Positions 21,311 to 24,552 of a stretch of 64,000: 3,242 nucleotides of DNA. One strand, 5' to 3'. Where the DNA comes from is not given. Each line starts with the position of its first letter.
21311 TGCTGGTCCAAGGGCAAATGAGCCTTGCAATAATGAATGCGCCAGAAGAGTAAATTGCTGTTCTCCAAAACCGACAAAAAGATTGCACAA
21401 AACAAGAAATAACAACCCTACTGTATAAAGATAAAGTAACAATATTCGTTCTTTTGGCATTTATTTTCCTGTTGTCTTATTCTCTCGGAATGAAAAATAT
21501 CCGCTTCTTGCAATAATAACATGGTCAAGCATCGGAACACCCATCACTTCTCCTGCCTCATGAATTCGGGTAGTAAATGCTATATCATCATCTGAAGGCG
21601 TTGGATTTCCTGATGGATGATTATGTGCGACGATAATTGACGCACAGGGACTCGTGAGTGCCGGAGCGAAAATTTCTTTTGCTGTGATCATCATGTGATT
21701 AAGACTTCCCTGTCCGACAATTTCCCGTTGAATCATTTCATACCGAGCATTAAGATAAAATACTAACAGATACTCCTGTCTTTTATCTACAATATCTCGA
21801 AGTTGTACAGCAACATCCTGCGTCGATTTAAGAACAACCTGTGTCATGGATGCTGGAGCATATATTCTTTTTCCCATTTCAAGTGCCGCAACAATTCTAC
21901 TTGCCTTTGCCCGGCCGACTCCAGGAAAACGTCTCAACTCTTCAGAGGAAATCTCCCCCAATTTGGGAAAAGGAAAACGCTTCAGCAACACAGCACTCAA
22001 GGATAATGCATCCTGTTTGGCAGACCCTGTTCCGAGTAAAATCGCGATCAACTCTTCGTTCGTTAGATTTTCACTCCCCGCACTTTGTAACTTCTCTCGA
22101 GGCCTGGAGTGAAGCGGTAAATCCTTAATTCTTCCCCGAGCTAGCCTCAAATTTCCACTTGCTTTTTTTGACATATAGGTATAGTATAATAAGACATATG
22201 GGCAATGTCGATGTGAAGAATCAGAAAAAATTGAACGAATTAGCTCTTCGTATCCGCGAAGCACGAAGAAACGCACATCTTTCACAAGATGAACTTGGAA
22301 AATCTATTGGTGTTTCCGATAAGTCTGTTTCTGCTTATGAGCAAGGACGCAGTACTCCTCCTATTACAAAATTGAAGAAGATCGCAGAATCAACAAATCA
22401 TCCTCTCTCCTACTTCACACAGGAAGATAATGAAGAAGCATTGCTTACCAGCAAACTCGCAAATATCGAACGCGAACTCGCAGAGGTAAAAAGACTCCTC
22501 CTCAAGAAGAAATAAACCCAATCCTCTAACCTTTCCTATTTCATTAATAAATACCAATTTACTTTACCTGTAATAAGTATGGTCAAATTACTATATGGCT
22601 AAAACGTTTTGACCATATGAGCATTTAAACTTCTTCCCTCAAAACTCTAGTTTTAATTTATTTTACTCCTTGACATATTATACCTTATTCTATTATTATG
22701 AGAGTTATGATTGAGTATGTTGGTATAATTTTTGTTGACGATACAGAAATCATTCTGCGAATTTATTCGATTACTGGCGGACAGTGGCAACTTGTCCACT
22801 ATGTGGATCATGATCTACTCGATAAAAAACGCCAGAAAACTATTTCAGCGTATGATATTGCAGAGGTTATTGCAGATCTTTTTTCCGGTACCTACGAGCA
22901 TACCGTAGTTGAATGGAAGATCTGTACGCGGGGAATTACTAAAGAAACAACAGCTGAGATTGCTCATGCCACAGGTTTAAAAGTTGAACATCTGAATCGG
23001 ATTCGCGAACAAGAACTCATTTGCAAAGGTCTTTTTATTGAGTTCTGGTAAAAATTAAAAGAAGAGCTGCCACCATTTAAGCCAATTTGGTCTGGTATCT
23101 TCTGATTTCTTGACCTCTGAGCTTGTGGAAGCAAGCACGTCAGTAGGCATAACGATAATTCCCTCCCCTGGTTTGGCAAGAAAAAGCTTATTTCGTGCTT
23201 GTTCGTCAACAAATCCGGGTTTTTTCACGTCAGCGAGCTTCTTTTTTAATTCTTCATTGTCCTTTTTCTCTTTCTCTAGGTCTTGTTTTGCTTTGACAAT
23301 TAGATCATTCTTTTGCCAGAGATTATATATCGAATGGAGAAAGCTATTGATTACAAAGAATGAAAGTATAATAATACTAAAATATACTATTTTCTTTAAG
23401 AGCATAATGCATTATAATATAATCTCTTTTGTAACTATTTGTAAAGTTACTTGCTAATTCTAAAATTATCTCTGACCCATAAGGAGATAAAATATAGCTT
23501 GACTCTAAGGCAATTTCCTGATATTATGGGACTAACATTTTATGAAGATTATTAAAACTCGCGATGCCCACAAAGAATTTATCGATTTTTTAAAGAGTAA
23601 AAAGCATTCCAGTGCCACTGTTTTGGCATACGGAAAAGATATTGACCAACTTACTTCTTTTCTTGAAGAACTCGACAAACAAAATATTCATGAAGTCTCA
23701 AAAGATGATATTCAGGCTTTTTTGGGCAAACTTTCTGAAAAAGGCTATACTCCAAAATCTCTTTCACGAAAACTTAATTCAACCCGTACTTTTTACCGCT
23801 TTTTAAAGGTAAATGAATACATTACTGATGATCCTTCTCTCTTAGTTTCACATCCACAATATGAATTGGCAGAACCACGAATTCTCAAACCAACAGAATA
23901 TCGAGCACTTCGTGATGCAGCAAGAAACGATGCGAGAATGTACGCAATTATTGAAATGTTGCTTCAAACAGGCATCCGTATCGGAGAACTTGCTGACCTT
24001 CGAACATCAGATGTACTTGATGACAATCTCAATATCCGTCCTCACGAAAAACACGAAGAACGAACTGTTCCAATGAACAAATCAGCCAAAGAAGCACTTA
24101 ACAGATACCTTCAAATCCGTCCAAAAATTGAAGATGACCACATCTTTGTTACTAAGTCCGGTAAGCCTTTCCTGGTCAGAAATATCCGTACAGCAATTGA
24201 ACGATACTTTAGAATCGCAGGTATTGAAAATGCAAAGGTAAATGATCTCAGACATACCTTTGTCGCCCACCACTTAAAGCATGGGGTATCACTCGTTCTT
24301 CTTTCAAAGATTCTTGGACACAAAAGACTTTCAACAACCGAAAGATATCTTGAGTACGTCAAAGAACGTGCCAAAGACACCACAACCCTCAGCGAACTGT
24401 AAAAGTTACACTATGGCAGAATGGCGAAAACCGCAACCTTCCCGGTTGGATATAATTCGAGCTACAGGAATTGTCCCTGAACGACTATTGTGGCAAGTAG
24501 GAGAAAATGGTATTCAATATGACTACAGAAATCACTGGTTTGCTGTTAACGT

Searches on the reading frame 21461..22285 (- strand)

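Call 92: search_protein_families(library=pfam, proteins=[window:21461-22285:-], max_evalue=0.001)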
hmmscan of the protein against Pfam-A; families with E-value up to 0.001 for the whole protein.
window:21461-22285:- (274 aa): 2 families
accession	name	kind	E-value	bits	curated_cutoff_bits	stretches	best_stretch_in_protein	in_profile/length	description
PF04002.20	RadC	-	1e-36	126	22.1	1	154-270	3-120/121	RadC-like JAB domain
PF20582.4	UPF0758_N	-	9e-22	77.4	27.1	1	53-128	1-76/77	UPF0758 N-terminal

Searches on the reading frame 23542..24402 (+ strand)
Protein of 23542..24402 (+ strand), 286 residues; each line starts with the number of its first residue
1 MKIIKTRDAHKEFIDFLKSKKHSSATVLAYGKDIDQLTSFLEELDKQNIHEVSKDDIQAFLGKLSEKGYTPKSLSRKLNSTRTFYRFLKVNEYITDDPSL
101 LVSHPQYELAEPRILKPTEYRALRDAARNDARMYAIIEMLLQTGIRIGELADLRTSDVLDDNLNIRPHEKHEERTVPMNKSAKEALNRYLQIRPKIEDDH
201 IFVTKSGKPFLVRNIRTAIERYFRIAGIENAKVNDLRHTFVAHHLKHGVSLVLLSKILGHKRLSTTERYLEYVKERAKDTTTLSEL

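Call 92: search_protein_families(library=pfam, proteins=[window:23542-24402:+], max_evalue=0.001)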
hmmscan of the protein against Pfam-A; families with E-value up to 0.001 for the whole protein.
window:23542-24402:+ (286 aa): 3 families
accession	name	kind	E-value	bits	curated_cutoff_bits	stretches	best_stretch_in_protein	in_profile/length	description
PF00589.27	Phage_integrase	-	8.6e-30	104.2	27.1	1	115-272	3-168/172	Phage integrase family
PF02899.23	Phage_int_SAM_1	-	1e-17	64.6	22.3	1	11-89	2-80/83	Phage integrase, N-terminal SAM-like domain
PF13495.12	Phage_int_SAM_4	-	4.9e-08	33.7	27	1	12-90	4-80/85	Phage integrase, N-terminal SAM-like domain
